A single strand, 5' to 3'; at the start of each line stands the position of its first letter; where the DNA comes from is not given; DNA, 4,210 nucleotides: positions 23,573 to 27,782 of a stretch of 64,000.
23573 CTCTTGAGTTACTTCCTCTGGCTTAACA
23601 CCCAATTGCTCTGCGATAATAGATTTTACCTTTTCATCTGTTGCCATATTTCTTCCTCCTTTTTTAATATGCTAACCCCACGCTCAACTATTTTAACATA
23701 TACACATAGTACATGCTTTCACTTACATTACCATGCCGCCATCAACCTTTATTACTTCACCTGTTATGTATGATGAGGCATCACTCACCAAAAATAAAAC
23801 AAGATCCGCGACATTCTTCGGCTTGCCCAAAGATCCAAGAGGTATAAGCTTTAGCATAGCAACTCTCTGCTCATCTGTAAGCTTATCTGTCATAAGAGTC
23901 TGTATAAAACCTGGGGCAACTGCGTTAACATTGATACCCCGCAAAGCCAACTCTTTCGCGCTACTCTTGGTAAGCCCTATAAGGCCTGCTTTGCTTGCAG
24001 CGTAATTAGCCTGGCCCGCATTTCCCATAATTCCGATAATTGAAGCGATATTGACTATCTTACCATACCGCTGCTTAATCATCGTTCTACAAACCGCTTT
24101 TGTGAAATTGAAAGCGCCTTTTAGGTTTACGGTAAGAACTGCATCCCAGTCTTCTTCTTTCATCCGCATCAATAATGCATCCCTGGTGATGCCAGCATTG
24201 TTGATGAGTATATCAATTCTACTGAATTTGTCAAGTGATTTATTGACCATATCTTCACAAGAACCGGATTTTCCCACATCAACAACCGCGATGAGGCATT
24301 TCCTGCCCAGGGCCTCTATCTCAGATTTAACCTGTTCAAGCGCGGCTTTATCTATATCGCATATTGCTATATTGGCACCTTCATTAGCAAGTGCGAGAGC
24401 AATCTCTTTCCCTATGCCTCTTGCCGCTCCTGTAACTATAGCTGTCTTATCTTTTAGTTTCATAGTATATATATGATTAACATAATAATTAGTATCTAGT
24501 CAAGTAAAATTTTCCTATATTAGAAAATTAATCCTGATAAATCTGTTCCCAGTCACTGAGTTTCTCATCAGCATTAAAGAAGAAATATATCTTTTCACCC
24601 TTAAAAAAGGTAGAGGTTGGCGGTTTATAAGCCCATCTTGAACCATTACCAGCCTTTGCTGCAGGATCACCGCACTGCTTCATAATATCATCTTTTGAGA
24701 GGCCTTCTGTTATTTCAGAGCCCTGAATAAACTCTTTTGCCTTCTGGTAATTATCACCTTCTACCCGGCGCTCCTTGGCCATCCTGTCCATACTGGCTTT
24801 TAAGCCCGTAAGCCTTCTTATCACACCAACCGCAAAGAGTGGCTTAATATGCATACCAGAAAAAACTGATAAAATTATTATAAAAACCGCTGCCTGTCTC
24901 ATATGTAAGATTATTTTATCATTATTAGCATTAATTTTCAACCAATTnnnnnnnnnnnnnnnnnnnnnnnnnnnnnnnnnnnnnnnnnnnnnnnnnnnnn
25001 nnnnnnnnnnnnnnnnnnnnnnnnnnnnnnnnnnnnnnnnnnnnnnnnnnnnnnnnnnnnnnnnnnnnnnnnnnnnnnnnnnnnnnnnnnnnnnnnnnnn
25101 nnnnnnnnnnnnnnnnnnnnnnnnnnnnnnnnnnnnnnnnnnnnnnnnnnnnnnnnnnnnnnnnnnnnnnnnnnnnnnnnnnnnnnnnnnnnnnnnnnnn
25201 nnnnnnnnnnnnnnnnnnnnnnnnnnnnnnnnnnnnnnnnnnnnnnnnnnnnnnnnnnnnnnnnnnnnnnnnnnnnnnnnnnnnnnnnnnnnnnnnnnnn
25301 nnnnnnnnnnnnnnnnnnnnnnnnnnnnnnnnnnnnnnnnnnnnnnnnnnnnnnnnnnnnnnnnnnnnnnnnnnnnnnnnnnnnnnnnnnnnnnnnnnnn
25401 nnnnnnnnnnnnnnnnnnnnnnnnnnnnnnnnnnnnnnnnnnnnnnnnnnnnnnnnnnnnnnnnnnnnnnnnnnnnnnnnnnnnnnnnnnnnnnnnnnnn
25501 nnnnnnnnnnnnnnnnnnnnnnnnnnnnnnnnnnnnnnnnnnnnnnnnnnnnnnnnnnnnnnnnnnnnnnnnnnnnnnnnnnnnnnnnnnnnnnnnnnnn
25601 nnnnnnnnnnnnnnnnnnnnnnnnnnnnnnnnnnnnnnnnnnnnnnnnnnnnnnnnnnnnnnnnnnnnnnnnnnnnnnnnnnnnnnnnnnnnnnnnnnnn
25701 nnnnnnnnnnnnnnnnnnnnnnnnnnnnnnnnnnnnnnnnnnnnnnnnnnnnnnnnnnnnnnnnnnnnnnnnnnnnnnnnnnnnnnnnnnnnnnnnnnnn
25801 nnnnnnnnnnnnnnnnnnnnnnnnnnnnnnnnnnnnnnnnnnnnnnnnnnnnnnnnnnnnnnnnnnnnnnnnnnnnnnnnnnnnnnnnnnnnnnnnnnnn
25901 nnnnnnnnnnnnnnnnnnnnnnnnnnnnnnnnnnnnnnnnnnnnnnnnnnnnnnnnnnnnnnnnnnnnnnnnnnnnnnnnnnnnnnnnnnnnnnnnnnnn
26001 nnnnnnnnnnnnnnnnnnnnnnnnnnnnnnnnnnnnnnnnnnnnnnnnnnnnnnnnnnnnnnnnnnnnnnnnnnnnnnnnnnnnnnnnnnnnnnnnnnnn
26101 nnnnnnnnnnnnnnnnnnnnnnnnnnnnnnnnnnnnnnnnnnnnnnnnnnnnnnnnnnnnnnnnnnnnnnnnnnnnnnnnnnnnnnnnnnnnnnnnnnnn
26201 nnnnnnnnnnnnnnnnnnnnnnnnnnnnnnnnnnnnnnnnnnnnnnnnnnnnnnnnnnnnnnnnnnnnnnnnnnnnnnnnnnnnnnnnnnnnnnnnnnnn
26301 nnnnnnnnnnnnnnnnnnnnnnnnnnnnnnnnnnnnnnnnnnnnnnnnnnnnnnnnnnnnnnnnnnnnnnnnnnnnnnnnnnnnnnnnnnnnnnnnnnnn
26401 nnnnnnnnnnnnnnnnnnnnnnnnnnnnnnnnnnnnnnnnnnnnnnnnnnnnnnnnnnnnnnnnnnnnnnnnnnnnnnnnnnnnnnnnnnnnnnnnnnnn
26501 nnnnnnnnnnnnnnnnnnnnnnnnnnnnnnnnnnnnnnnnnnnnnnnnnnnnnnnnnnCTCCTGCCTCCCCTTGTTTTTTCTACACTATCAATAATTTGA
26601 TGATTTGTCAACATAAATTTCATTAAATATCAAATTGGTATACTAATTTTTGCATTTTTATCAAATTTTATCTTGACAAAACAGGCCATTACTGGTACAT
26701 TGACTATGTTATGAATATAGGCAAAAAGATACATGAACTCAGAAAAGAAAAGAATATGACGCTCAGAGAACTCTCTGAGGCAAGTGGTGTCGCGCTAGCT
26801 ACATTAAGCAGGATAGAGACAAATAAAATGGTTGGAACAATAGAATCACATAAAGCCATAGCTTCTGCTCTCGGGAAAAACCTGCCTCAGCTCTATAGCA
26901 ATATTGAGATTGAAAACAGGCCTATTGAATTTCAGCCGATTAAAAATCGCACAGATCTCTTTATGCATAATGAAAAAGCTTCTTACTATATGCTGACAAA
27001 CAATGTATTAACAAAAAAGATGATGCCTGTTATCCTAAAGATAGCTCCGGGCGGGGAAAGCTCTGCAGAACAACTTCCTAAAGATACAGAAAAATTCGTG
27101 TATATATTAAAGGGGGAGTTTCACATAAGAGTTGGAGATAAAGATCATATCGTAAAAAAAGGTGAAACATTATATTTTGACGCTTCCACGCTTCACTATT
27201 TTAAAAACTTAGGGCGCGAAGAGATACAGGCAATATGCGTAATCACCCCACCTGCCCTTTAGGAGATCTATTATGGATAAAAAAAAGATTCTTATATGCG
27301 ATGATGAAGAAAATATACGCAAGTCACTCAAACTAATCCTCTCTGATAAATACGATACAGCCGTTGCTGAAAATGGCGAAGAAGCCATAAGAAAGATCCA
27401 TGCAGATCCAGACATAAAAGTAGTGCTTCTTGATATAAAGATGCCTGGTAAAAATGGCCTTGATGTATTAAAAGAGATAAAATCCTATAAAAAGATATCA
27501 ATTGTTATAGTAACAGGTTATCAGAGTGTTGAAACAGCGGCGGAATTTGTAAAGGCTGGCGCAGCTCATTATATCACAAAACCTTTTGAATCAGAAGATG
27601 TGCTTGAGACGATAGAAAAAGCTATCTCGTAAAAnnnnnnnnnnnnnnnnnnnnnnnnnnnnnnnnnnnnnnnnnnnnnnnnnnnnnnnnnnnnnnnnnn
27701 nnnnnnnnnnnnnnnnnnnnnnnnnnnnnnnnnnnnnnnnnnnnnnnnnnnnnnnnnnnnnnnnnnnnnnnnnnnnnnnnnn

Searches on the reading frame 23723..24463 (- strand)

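Call 70: search_protein_families(library=pfam, proteins=[window:23723-24463:-], max_evalue=0.001)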
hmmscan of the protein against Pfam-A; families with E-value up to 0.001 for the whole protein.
window:23723-24463:- (246 aa): 3 families
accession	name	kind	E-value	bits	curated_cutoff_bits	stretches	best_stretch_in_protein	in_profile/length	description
PF13561.12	adh_short_C2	-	6e-69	232.7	27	1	12-244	1-235/236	Enoyl-(Acyl carrier protein) reductase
PF00106.31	adh_short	-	2.8e-64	216.7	26.6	1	6-199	1-194/195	short chain dehydrogenase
PF08659.16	KR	-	3.7e-21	76.3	22.6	1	7-167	2-162/180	KR domain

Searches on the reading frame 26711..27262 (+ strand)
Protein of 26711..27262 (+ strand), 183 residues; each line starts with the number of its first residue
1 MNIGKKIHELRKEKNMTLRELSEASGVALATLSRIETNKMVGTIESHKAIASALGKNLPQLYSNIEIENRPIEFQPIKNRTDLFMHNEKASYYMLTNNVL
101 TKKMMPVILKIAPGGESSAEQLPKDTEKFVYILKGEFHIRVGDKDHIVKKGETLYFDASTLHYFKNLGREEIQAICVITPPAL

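Call 70: search_protein_families(library=pfam, proteins=[window:26711-27262:+], max_evalue=0.001)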
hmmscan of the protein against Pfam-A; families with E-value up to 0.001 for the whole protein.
window:26711-27262:+ (183 aa): 5 families
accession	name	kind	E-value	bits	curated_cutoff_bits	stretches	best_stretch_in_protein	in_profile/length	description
PF07883.17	Cupin_2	-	1.5e-14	53.8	27.2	1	109-177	3-69/70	Cupin domain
PF01381.28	HTH_3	-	1.9e-09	37.9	23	1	7-59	1-53/55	Helix-turn-helix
PF12844.13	HTH_19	-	3.4e-06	27.3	30.2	1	4-59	1-56/64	Helix-turn-helix domain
PF13443.12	HTH_26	-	6e-06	26.9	22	1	6-55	1-51/63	Cro/C1-type HTH DNA-binding domain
PF13560.12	HTH_31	-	0.00067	20.3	27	0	4-40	3-39/64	Helix-turn-helix domain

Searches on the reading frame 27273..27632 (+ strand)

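Call 70: search_protein_families(library=pfam, proteins=[window:27273-27632:+], max_evalue=0.001)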
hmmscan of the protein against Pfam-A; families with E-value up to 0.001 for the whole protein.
window:27273-27632:+ (119 aa): 1 family
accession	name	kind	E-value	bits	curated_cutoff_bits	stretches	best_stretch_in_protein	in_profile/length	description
PF00072.30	Response_reg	-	1.1e-26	93.5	30.2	1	6-114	1-110/111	Response regulator receiver domain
